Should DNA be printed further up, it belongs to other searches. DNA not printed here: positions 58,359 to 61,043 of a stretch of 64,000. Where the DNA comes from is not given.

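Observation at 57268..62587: Candidate undescribed three-gene module: doubly anchored PT-linker membrane protein, membrane-anchored S1/OB-domain protein, and large Zn-ribbon-rich DUF1998 helicase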

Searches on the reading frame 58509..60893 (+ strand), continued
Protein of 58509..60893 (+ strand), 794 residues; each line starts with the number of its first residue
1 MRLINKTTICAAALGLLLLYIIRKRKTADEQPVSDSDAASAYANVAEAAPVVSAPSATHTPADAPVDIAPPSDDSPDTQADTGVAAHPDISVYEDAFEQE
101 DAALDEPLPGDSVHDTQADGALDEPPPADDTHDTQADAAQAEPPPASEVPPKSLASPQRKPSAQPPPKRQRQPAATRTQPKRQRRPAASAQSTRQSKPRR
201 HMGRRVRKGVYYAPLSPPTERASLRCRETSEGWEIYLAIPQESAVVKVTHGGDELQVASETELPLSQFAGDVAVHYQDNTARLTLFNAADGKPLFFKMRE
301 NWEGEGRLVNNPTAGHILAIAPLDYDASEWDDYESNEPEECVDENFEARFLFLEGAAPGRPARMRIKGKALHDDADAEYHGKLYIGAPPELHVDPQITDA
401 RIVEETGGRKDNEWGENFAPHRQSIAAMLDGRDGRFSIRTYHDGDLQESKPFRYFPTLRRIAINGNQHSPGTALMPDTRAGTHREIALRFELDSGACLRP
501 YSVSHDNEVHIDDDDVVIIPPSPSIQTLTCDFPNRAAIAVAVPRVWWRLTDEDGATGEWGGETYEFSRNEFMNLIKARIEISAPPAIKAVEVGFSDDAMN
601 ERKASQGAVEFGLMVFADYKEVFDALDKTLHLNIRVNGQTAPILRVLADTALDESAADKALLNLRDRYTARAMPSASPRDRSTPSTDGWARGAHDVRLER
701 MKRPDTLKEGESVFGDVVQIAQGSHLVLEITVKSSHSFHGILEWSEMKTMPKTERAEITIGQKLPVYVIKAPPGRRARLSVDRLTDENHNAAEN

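Call 75: search_protein_families(library=padloc, proteins=[L003:12451-16701:+, P0211, P0213, L012:5552-8005:+, L013:5645-8005:+, L002:10001-12433:+], max_evalue=10)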
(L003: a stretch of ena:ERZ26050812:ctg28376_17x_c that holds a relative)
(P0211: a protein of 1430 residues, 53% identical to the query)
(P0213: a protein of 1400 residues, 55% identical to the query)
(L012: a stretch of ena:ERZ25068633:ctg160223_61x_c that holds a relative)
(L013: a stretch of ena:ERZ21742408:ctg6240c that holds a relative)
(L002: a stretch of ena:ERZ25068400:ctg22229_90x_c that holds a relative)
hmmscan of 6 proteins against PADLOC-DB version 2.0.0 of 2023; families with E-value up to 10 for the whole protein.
L003:12451-16701:+ (1417 aa): 38 families (the best 25 are shown)
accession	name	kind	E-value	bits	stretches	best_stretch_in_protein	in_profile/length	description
PDLC00037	DruE3|DruE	-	7.7e-148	492.7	5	28-333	34-335/2055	SNF2 family N-terminal domain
PDLC00013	DruE1|DruE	-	5.1e-147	490.1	4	747-1410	953-1672/1776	SNF2 family N-terminal domain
PDLC00015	DruE2|DruE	-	2.1e-117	391.7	7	747-962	1046-1277/1887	SNF2 family N-terminal domain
PDLC00014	DruE2|DruE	-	1.7e-114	381.9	7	723-959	1068-1303/1928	SNF2 family N-terminal domain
PDLC00051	DruE4|DruE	-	4.8e-111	370.5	7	728-960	984-1229/1829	SNF2 family N-terminal domain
PDLC00036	DruE3|DruE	-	4.3e-108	360.3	3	85-329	92-317/2023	SNF2 family N-terminal domain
PDLC00035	DruE3|DruE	-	8.6e-107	356.4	4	84-331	101-333/1460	SNF2 family N-terminal domain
PDLC03960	SngC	-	6.1e-26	89.4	2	85-303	24-201/720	-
PDLC02896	DpdJ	-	7.6e-21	71.5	4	101-199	180-279/1487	DpdJ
PDLC02503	BrxHI|BrxHII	-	3e-20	70.1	3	836-902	280-346/698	BrxHI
PDLC02570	DrmA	-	9.5e-16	55.3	3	829-921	557-647/851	DrmA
PDLC02501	BrxHI|BrxHII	-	1.5e-14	51.1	2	96-162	33-95/925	BrxHI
PDLC02569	DrmA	-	8.3e-14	48.3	3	856-922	831-896/1095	DrmA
PDLC02893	DpdJ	-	8.3e-09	31.9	3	212-305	343-433/876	DpdJ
PDLC01089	C3a193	-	3.4e-08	30.3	1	834-918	518-599/983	poss. alt. Cas3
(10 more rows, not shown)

P0211 (1430 aa): 40 families (the best 25 are shown)
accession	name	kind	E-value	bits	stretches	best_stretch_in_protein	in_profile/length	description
PDLC00013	DruE1|DruE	-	2.4e-156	521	4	725-1419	928-1678/1776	SNF2 family N-terminal domain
PDLC00037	DruE3|DruE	-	1e-150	502.3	5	87-343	101-341/2055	SNF2 family N-terminal domain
PDLC00015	DruE2|DruE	-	4.1e-120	400.7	6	720-1146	1019-1440/1887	SNF2 family N-terminal domain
PDLC00014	DruE2|DruE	-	3e-118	394.3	7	725-1145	1054-1467/1928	SNF2 family N-terminal domain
PDLC00036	DruE3|DruE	-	3e-117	390.6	4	89-333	94-317/2023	SNF2 family N-terminal domain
PDLC00051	DruE4|DruE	-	1.5e-111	372.2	6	723-1146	981-1386/1829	SNF2 family N-terminal domain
PDLC00035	DruE3|DruE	-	2.1e-108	361.7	3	76-343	93-341/1460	SNF2 family N-terminal domain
PDLC02896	DpdJ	-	1.6e-23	80.4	4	212-301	329-414/1487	DpdJ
PDLC03960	SngC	-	1e-22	78.7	2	88-301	25-197/720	-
PDLC02503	BrxHI|BrxHII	-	2.6e-19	67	3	843-955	284-396/698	BrxHI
PDLC02570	DrmA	-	7.7e-19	65.5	3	771-924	497-648/851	DrmA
PDLC02569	DrmA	-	3.2e-16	56.3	3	855-925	827-897/1095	DrmA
PDLC02501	BrxHI|BrxHII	-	1.8e-14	50.8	2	86-167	22-98/925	BrxHI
PDLC01089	C3a193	-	4.2e-10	36.6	1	838-912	519-593/983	poss. alt. Cas3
PDLC02893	DpdJ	-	1.9e-09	34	2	215-281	344-410/876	DpdJ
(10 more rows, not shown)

P0213 (1400 aa): 41 families (the best 25 are shown)
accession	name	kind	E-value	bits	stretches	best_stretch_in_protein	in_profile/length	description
PDLC00013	DruE1|DruE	-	1.3e-148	495.4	4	741-1398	954-1673/1776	SNF2 family N-terminal domain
PDLC00037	DruE3|DruE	-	3.3e-139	464.1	4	825-1399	1033-1673/2055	SNF2 family N-terminal domain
PDLC00015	DruE2|DruE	-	1e-112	376.2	5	734-1134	1044-1442/1887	SNF2 family N-terminal domain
PDLC00014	DruE2|DruE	-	2.8e-110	367.9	7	743-1132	1082-1468/1928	SNF2 family N-terminal domain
PDLC00035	DruE3|DruE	-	6.2e-106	353.5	3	85-334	100-332/1460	SNF2 family N-terminal domain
PDLC00051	DruE4|DruE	-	2.7e-104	348.1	6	752-1133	1018-1387/1829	SNF2 family N-terminal domain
PDLC00036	DruE3|DruE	-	3.6e-102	340.6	3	87-331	92-315/2023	SNF2 family N-terminal domain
PDLC03960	SngC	-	1.2e-23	81.7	2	88-308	25-198/720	-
PDLC02896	DpdJ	-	1.2e-22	77.6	2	100-197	177-273/1487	DpdJ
PDLC02503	BrxHI|BrxHII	-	7.2e-20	68.8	3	831-946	281-396/698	BrxHI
PDLC02569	DrmA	-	1.3e-16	57.6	3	98-168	415-489/1095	DrmA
PDLC02501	BrxHI|BrxHII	-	4.9e-16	56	2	828-897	278-347/925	BrxHI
PDLC02570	DrmA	-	7.9e-16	55.5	3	827-914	561-647/851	DrmA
PDLC02893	DpdJ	-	6e-13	45.6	2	104-196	184-275/876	DpdJ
PDLC02898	DpdJ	-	7.8e-12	42.7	2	105-191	185-272/506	DpdJ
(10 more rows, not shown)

L012:5552-8005:+ (818 aa): 0 families

L013:5645-8005:+ (787 aa): 0 families

L002:10001-12433:+ (811 aa): 0 families

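Call 76: search_dna_similar(query=L013:5645-8005:+, collection=plasmids, mode=protein, max_rows=25, max_evalue=0.001)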
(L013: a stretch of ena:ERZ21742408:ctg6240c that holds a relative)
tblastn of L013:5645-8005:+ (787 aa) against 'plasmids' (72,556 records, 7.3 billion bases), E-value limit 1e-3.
No match.

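Call 101: find_related_loci(query=A7, collection=metagenome_contigs, flank=6000)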
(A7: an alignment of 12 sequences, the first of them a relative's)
Query A7 (787 aa) in metagenome_contigs; peptide patterns used: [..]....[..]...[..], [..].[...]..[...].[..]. (x = any residue, [..] = any of these).
100 stretches matched a pattern; 11 encode a relative of the query (tblastn E <= 1e-3); 11 distinct loci.
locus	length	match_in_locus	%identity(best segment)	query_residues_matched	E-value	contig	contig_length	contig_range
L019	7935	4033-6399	65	1-787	0e+0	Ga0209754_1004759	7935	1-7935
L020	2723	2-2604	69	124-787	0e+0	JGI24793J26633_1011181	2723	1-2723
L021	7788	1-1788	69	193-787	0e+0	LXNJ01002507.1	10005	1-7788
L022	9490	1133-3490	65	1-787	0e+0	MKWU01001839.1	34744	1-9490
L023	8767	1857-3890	57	106-786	0e+0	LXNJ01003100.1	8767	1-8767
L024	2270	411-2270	50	1-612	0e+0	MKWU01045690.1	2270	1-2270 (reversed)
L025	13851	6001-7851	47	172-784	8e-180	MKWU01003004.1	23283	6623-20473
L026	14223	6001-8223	36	54-784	4e-120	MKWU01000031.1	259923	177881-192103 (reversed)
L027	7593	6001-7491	36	143-640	5e-85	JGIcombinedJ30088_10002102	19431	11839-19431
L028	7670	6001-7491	36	143-640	7e-85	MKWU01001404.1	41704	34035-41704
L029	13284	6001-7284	33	203-641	1e-52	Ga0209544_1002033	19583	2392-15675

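Call 104: search_protein_families(library=pfam, proteins=[L025:579-1673:-, L025:1546-3426:-, L025:3679-4947:-, L025:12902-13702:-, L026:329-2164:-, L026:4383-5429:-, L026:13111-14223:+, L029:1322-2437:+, L029:11708-12625:+, L022:7723-9489:+], max_evalue=0.001)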
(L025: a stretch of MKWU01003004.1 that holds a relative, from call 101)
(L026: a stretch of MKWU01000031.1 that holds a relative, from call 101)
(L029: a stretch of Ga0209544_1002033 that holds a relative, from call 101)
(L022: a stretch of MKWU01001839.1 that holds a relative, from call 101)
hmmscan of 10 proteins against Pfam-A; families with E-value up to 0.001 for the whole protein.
L025:579-1673:- (364 aa): 3 families
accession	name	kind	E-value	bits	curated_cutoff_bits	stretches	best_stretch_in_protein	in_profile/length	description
PF13407.12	Peripla_BP_4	-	1.4e-39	136.6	35.1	1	79-328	2-253/258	Periplasmic binding protein domain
PF00532.27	Peripla_BP_1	-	1.4e-10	41.6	22.2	1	85-274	10-197/281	Periplasmic binding proteins and sugar binding domain of LacI family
PF13458.12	Peripla_BP_6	-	0.00019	21.6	31.7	0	138-303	73-237/343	Periplasmic binding protein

L025:1546-3426:- (626 aa): 3 families
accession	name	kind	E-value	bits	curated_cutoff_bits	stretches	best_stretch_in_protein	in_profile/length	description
PF00205.28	TPP_enzyme_M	-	3.7e-34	117.8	30.4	1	219-351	3-137/137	Thiamine pyrophosphate enzyme, central domain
PF02775.26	TPP_enzyme_C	-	3.5e-32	111.7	21.9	1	414-577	2-151/151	Thiamine pyrophosphate enzyme, C-terminal TPP binding domain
PF02776.23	TPP_enzyme_N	-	9e-16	58.2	26.8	1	42-128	27-111/119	Thiamine pyrophosphate enzyme, N-terminal TPP binding domain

L025:3679-4947:- (422 aa): 1 family
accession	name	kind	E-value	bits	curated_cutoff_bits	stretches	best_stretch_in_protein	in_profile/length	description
PF13289.12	SIR2_2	-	0.00015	22.3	24.5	0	331-384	77-131/141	SIR2-like domain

L025:12902-13702:- (266 aa): 1 family
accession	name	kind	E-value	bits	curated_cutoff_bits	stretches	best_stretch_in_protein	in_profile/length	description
PF19778.5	RE_endonuc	-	2.2e-32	111.6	23.4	1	143-245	2-99/108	Endonuclease domain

L026:329-2164:- (611 aa): 2 families
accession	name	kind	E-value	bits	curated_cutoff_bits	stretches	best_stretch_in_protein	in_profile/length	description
PF02129.25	Peptidase_S15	-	8.5e-58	196.5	23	1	25-298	1-261/262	X-Pro dipeptidyl-peptidase (S15 family)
PF08530.16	PepX_C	-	1.8e-46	159.2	22.5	1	341-603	7-216/217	X-Pro dipeptidyl-peptidase C-terminal non-catalytic domain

L026:4383-5429:- (348 aa): 1 family
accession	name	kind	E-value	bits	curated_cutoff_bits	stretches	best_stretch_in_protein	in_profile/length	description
PF00149.33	Metallophos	-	1.9e-05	25.6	21.5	1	7-266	3-190/191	Calcineurin-like phosphoesterase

L026:13111-14223:+ (371 aa): 1 family
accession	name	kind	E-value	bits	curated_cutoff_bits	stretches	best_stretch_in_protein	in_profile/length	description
PF08811.16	DUF1800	-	3.2e-89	300.4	26.1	1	39-368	1-326/419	Protein of unknown function (DUF1800)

L029:1322-2437:+ (372 aa): 0 families

L029:11708-12625:+ (306 aa): 1 family
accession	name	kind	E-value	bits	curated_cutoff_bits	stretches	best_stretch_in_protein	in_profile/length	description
PF00296.26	Bac_luciferase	-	3.5e-31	109.2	27.9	1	21-281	21-313/314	Luciferase-like monooxygenase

L022:7723-9489:+ (589 aa): 3 families
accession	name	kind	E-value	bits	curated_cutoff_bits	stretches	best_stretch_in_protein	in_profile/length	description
PF02384.22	N6_Mtase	-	3.8e-30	105.7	20.4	1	309-584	3-236/311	N-6 DNA Methylase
PF13588.12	HSDR_N_2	-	2.4e-25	89.2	25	1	55-174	1-110/110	Type I restriction enzyme R protein N terminus (HSDR_N)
PF01170.24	UPF0020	-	3.3e-09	37.1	22.3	1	343-470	19-135/197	RMKL-like, methyltransferase domain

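Call 106: search_protein_families(library=pfam, proteins=[L001:15006-16199:+, L006:16517-17092:+], max_evalue=0.01)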
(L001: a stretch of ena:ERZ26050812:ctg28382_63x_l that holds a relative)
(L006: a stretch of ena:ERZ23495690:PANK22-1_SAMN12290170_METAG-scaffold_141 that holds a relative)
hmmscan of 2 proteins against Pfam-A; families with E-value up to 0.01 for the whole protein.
L001:15006-16199:+ (398 aa): 0 families

L006:16517-17092:+ (192 aa): 0 families

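Call 117: find_related_loci(query=A7, collection=viral_contigs, flank=6000)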
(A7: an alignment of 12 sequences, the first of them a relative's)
Query A7 (787 aa) in viral_contigs; peptide patterns used: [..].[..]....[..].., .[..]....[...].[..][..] (x = any residue, [..] = any of these).
28 stretches matched a pattern, but none encodes a relative of the query by tblastn (E <= 1e-3).
